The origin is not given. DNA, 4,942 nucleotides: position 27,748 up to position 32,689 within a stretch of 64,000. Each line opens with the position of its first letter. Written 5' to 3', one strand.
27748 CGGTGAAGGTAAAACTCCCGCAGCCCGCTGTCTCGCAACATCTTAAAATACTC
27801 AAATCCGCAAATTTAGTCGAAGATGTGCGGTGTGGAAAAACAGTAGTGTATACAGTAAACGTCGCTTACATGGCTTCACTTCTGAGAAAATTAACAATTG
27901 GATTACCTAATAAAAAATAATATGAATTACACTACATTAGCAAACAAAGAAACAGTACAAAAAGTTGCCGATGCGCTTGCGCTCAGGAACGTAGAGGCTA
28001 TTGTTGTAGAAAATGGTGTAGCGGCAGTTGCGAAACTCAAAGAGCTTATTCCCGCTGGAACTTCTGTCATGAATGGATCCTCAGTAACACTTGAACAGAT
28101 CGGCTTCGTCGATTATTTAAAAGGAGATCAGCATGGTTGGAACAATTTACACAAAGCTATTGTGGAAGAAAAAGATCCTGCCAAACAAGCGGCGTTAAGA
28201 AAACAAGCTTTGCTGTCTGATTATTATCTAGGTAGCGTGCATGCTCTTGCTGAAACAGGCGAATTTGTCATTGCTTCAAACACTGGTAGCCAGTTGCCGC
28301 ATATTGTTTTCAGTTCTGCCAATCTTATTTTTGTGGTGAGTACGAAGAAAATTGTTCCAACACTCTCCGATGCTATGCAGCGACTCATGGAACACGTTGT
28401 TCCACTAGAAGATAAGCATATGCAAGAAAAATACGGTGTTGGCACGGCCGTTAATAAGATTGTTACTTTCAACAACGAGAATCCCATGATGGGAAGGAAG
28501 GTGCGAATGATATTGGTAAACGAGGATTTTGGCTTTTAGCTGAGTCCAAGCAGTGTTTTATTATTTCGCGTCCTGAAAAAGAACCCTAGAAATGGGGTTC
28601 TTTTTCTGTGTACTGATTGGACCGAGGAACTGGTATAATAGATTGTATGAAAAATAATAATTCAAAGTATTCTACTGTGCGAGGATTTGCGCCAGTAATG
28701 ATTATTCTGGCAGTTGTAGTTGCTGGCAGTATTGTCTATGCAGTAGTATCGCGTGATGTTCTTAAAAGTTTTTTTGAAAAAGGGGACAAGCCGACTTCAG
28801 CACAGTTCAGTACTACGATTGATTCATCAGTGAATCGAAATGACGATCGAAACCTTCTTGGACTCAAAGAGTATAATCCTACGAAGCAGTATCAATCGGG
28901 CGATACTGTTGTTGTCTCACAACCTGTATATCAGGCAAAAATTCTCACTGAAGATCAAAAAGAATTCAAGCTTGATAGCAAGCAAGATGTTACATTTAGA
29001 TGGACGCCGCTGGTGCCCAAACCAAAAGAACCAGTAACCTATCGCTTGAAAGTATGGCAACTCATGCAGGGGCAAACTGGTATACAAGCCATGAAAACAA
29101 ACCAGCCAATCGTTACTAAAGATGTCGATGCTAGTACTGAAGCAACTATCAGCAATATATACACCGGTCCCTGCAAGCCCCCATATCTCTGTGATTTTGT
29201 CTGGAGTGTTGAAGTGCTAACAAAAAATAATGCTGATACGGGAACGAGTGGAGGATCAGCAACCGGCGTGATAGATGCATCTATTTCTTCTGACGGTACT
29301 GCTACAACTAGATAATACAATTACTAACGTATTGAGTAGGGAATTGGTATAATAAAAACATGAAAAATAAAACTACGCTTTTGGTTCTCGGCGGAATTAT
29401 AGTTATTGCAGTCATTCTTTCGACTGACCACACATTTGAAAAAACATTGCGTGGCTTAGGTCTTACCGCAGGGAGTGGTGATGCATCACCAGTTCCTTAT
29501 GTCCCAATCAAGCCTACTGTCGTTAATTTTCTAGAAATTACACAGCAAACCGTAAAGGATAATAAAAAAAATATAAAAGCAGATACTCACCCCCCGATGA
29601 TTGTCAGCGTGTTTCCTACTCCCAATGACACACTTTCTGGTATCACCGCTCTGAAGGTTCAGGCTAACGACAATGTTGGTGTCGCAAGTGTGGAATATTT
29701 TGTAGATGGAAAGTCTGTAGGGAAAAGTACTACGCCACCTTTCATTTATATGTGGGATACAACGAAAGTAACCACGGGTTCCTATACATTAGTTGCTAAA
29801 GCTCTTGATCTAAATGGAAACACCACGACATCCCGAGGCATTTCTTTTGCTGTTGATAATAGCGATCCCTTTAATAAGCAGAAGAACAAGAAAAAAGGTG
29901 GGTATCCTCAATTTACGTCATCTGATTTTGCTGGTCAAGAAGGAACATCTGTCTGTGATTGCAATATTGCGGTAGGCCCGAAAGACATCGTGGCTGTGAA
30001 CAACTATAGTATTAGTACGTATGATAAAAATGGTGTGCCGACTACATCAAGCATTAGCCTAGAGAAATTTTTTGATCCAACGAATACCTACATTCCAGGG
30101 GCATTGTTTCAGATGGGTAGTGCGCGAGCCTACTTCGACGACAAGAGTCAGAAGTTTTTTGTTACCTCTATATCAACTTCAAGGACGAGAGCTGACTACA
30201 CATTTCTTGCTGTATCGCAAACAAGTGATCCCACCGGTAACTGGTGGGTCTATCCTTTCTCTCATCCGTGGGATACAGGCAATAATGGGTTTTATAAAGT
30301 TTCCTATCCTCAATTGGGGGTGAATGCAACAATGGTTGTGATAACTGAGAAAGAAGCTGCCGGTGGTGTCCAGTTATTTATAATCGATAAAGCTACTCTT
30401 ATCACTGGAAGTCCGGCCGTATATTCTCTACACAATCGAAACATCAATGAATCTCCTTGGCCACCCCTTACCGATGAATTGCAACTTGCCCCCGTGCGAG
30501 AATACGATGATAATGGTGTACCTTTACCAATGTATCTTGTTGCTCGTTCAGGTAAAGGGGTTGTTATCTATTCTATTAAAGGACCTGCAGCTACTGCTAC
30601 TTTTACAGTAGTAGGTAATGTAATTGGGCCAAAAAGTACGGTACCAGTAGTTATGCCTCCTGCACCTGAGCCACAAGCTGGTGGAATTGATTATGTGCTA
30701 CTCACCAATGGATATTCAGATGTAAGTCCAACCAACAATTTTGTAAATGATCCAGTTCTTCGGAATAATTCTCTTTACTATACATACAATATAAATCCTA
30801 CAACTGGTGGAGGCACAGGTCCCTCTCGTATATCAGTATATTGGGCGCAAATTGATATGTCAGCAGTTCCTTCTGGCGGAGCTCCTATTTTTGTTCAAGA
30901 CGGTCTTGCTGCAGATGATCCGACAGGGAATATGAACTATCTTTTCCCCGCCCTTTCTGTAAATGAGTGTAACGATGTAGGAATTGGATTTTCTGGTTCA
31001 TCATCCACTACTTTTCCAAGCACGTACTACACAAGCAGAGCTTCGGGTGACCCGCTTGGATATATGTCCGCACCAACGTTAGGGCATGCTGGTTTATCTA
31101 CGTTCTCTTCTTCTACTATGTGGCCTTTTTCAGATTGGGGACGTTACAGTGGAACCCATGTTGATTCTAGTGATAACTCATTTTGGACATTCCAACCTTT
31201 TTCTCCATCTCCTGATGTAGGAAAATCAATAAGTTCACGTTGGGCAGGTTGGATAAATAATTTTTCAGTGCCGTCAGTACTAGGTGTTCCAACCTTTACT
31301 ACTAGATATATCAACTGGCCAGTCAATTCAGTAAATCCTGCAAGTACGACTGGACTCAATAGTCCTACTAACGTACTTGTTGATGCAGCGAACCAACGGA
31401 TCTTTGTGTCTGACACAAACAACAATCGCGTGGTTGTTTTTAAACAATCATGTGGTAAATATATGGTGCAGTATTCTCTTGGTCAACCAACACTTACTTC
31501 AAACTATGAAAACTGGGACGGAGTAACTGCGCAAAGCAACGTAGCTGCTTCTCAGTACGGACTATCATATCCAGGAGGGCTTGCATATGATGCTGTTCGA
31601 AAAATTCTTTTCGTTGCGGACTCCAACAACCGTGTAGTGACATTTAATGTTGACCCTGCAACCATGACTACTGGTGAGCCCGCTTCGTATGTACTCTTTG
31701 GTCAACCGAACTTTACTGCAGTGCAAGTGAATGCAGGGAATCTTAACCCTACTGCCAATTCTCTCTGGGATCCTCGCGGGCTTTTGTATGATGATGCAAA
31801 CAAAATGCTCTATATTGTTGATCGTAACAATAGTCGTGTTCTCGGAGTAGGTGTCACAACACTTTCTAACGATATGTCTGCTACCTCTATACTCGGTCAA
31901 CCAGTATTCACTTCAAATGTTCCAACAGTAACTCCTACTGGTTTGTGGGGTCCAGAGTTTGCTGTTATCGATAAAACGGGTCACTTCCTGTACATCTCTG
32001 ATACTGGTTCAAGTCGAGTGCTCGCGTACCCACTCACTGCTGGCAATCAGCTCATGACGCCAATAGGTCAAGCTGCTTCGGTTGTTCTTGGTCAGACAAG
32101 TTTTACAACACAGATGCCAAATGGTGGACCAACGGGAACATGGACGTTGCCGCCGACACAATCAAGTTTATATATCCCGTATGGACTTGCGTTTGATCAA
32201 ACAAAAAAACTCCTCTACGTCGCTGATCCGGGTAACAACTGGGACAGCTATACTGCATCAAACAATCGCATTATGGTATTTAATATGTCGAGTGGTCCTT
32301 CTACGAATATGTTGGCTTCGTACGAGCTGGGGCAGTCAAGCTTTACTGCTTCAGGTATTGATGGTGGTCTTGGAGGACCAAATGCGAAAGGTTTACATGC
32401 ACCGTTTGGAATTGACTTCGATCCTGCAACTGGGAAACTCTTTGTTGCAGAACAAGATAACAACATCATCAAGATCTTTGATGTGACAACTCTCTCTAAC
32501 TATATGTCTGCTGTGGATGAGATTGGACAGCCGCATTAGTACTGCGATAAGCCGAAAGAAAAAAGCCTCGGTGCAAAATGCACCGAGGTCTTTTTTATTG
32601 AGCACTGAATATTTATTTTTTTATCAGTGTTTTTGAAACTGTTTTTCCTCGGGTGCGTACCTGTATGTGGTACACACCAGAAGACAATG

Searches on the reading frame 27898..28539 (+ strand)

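Call 23: search_protein_families(library=pfam, proteins=[window:27898-28539:+], max_evalue=0.001)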
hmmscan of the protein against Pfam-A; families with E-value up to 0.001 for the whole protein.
window:27898-28539:+ (213 aa): 1 family
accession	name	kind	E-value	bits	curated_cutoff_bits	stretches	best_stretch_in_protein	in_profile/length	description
PF02589.21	LUD_dom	-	1.4e-27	97.1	22.6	1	21-171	2-147/189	LUD domain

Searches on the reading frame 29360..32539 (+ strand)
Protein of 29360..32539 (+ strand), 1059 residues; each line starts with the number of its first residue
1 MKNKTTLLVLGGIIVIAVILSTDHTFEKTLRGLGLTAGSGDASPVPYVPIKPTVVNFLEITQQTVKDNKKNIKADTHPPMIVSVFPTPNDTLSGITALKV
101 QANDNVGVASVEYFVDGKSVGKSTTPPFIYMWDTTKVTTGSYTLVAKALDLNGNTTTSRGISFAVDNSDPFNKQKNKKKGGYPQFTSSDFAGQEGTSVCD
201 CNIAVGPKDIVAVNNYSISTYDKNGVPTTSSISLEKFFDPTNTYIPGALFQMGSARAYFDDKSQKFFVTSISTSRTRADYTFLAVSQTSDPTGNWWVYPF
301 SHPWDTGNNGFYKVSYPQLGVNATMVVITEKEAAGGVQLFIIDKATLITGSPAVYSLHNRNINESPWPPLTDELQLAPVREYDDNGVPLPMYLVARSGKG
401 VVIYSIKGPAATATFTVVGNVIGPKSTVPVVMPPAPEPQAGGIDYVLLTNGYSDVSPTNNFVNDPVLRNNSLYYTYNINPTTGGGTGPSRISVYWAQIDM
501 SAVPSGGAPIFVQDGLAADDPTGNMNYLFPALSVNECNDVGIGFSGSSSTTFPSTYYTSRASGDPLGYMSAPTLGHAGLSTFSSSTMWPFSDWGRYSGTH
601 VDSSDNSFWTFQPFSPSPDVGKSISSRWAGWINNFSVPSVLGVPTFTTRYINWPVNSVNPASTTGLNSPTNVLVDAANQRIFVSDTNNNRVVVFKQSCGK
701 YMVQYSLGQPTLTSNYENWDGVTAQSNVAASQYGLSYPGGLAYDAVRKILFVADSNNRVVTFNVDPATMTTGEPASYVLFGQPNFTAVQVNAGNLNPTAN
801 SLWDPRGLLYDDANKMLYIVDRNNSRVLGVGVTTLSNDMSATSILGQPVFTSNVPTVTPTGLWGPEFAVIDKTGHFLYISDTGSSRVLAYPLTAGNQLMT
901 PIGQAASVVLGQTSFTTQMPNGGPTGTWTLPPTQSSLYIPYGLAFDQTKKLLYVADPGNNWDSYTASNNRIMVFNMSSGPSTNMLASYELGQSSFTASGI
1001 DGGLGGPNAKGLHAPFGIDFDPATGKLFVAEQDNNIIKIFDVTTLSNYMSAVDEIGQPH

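Call 23: search_protein_families(library=pfam, proteins=[window:29360-32539:+], max_evalue=0.001)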
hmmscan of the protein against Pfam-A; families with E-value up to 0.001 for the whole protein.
window:29360-32539:+ (1059 aa): 3 families
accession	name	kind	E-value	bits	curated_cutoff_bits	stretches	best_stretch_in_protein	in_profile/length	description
PF01436.27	NHL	-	1.7e-15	56.6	20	0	666-694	1-28/28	NHL repeat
PF17957.7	Big_7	-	2.8e-14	53.9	24.1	1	84-145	6-69/70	Bacterial Ig domain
PF01731.26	Arylesterase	-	8.3e-11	42.4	21.3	0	726-756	44-74/86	Arylesterase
